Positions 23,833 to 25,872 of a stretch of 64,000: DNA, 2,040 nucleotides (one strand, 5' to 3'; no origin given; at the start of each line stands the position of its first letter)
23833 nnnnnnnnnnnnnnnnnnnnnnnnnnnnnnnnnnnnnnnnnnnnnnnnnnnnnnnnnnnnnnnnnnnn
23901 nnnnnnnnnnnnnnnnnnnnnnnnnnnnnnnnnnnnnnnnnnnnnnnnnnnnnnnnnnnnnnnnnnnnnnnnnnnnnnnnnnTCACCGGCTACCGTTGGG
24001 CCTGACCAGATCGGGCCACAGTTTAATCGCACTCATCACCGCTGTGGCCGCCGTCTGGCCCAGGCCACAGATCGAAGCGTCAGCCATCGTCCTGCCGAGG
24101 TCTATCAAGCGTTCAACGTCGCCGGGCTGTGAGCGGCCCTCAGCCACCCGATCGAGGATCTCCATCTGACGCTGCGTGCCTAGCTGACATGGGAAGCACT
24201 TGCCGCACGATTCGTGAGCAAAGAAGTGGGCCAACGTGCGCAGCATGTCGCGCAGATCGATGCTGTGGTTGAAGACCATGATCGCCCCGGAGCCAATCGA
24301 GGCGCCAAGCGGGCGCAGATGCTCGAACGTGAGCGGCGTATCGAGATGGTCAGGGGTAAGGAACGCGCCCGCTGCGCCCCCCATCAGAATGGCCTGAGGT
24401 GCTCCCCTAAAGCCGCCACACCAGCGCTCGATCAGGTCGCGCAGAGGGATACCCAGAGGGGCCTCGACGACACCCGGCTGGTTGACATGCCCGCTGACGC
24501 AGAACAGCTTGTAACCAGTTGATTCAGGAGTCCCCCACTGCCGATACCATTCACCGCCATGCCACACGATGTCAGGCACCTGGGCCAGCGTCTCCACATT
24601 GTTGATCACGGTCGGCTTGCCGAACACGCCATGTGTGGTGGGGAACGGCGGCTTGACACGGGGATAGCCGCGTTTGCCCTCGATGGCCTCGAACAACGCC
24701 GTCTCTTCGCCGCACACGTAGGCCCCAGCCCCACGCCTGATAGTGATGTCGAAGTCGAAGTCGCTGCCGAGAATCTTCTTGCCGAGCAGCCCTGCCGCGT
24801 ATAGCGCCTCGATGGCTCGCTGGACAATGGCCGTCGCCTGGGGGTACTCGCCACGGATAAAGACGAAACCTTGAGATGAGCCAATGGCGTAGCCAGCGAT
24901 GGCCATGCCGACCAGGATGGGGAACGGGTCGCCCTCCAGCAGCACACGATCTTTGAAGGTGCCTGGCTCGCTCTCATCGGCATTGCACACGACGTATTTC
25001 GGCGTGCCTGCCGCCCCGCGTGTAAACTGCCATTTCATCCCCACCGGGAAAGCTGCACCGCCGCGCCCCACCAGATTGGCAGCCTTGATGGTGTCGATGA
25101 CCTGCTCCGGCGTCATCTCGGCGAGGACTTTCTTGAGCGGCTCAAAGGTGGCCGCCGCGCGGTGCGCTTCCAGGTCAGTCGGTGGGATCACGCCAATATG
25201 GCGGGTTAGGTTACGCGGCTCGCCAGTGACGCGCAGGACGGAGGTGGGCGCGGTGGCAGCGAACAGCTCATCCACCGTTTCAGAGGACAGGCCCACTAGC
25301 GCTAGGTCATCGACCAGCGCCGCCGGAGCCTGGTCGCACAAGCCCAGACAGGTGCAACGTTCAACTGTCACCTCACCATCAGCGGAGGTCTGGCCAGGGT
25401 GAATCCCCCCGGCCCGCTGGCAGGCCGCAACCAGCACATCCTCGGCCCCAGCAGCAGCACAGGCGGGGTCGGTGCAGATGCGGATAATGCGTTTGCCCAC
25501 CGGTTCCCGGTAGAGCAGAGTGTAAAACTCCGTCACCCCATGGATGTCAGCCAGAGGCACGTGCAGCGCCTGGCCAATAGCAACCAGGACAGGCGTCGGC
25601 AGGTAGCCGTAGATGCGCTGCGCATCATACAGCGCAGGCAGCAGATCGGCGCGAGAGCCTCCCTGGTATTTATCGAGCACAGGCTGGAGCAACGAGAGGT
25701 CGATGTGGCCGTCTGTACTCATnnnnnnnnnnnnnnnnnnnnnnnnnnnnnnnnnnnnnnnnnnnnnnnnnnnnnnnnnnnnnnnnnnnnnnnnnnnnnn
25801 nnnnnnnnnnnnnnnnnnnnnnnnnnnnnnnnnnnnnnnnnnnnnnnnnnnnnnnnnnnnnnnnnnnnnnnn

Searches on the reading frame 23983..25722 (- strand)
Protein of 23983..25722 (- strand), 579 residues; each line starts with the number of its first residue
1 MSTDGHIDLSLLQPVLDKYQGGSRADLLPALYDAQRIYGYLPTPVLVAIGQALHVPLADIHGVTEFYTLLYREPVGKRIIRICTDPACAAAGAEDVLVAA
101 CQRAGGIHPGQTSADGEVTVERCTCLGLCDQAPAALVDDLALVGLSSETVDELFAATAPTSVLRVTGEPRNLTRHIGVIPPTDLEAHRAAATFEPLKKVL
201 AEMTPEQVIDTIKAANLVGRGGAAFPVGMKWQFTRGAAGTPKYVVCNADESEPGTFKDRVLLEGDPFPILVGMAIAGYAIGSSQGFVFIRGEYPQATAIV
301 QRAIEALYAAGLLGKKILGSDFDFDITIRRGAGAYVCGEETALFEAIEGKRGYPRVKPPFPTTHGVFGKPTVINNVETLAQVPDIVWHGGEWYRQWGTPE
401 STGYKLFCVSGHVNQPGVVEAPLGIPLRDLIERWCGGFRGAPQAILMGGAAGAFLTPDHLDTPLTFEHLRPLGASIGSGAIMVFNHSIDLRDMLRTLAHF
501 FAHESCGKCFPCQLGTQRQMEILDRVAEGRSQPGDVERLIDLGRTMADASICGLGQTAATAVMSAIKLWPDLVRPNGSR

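Call 4: search_protein_families(library=pfam, proteins=[window:23983-25722:-], max_evalue=0.01)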
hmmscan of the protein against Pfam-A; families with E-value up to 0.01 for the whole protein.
window:23983-25722:- (579 aa): 5 families
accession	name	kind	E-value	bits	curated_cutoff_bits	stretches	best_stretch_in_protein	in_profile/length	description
PF01512.22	Complex1_51K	-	5.7e-47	159.8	31.2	1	212-383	1-149/150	Nuo51 FMN-binding domain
PF01257.25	2Fe-2S_thioredx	-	5.2e-36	124.1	24.8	1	15-156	4-143/145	Thioredoxin-like [2Fe-2S] ferredoxin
PF10589.14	NADH_4Fe-4S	-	4e-26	91.2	23.5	1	492-572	1-81/85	NADH-ubiquinone oxidoreductase-F iron-sulfur binding region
PF10531.15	SLBB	-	1.2e-09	38.2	27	1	407-441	2-36/55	SLBB domain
PF22461.2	SLBB_2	-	5.8e-08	33.2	27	1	405-439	1-36/79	SLBB domain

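Call 5: search_protein_families(library=ncbifam, proteins=[window:23983-25722:-], max_evalue=0.01)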
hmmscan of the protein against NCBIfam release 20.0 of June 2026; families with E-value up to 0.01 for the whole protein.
window:23983-25722:- (579 aa): 15 families
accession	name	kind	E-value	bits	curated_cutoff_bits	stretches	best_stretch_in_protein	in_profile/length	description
TIGR01959.1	nuoF_fam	equivalog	8.6e-144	478.9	558.65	1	179-569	9-402/410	NADH-quinone oxidoreductase subunit NuoF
NF010120.0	PRK13596.1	equivalog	1.5e-121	405.9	389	1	183-569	19-409/433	NADH-quinone oxidoreductase subunit NuoF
NF008436.0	PRK11278.1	equivalog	8.1e-110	367.8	749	1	181-569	24-418/448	NADH-quinone oxidoreductase subunit NuoF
NF005722.0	PRK07539.1-2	equivalog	6.7e-33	114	141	1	22-156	22-155/157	NADH-quinone oxidoreductase subunit NuoE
TIGR01958.1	nuoE_fam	subfamily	4.3e-27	95.1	142.4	1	15-155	5-145/148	NADH-quinone oxidoreductase subunit NuoE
NF004638.0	PRK05988.1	equivalog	9.6e-27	93.7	198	1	24-155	25-155/159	formate dehydrogenase subunit gamma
NF005747.0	PRK07571.1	equivalog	2.4e-24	85.9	224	1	25-152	37-163/173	bidirectional hydrogenase complex protein HoxE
NF005725.0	PRK07539.1-5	equivalog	6.4e-21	74.8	220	1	13-154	26-168/174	NADH-quinone oxidoreductase subunit NuoE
NF005721.0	PRK07539.1-1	equivalog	7.3e-20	71.4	308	1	15-137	37-157/292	NADH-quinone oxidoreductase subunit NuoE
NF005724.0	PRK07539.1-4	equivalog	7.9e-17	61.9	280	1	17-157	31-172/240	NADH-quinone oxidoreductase subunit NuoE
NF005723.0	PRK07539.1-3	equivalog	6.2e-16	58.7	226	1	24-154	23-153/158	NADH-quinone oxidoreductase subunit NuoE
NF009040.0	PRK12373.1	equivalog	2.1e-14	54.1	514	1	16-161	27-173/400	NADH-quinone oxidoreductase subunit E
TIGR01945.1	rnfC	subfamily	2.6e-13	49.3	245.95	1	198-450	114-329/435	RnfABCDGE type electron transport complex subunit C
NF003454.1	PRK05035.1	equivalog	7.1e-12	44.6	345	1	200-457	118-339/556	electron transport complex subunit RsxC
TIGR04481.1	PR_assoc_PrdC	equivalog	3.3e-10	39.4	490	1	205-450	73-283/425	proline reductase-associated electron transfer protein PrdC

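Call 16: find_related_loci(query=window:23983-25722:-, collection=metagenome_contigs, flank=10000)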
Query window:23983-25722:- (579 aa) in metagenome_contigs; peptide patterns used: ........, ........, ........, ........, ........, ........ (x = any residue, [..] = any of these).
599 stretches matched a pattern (row limit reached: there are more); 187 encode a relative of the query (tblastn E <= 1e-3); the best 80 are kept; 80 distinct loci.
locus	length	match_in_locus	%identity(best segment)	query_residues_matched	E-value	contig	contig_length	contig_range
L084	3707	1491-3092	71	1-534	0e+0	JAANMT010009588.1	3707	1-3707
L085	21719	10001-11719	63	1-573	0e+0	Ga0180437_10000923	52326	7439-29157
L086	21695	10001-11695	55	7-573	0e+0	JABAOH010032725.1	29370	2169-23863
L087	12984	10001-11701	58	3-572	0e+0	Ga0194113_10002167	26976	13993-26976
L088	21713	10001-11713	56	8-577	0e+0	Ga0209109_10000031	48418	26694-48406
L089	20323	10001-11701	56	1-572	0e+0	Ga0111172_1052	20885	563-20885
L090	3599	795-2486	58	7-572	0e+0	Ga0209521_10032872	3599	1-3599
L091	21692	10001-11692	56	7-572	0e+0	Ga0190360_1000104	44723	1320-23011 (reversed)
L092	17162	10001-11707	54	7-574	0e+0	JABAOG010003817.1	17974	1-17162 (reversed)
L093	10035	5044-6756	55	6-576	0e+0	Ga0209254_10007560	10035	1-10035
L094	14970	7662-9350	56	5-572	0e+0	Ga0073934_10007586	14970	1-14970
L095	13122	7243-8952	54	1-572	0e+0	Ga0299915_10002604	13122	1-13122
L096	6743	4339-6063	53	4-576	0e+0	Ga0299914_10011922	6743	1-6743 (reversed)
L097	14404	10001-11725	55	1-573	0e+0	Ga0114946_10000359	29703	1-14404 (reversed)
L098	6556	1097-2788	57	8-573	0e+0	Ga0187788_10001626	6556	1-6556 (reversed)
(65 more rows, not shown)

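Call 31: search_solved_structures(query=window:23983-25722:-, max_evalue=1e-20)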
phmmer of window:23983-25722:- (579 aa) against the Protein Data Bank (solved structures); distinct sequences matched with E-value up to 1e-20: 71 (the best 60 are shown).
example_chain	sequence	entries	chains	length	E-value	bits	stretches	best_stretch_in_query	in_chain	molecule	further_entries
9bov_B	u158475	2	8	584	1.3e-121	410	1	147-571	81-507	NADH dehydrogenase (Quinone)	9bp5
8oh5_B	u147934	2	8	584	1.6e-121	409.7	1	166-571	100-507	NAD-reducing hydrogenase subunit HoxF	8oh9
7p5h_B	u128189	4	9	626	1.9e-119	402.9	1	176-570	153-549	Fe-hydrogenase, subunit beta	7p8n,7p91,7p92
8a6t_B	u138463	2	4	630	4.8e-118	398.2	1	169-571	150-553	Electron bifurcating hydrogenase subunit HydB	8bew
7q4v_B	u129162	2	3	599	7.5e-118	397.6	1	174-571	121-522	Iron hydrogenase HydB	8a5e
7t2r_B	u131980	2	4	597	4.3e-117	395.1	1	172-571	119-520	NiFe hydrogenase subunit B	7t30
7q4w_B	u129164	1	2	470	4.1e-116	391.9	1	195-571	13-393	Iron hydrogenase HydB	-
9n5u_B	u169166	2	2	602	1.2e-114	387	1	174-571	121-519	NfnB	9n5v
2fug_1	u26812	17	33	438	8.4e-112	377.6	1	170-570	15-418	NADH-quinone oxidoreductase chain 1 | NADH-QUINONE OXIDOREDUCTASE SUBUNIT 1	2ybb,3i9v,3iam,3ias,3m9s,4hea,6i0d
6vw7_B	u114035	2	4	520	1.1e-107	364.1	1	171-571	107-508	NAD-dependent formate dehydrogenase beta subunit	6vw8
6q9c_B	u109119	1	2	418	5.1e-106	358.5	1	192-571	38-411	NADH-quinone oxidoreductase subunit F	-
7q5y_C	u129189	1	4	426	5.1e-106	358.5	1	192-571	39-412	NADH-quinone oxidoreductase subunit F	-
6hl2_B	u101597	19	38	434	5.5e-106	358.4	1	192-571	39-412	NADH-quinone oxidoreductase subunit F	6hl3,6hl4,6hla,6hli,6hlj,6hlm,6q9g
9fii_B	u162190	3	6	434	1.9e-105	356.6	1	192-571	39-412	NADH-quinone oxidoreductase subunit F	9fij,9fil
6q9k_B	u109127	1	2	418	2.5e-105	356.2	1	192-571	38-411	NADH-quinone oxidoreductase subunit F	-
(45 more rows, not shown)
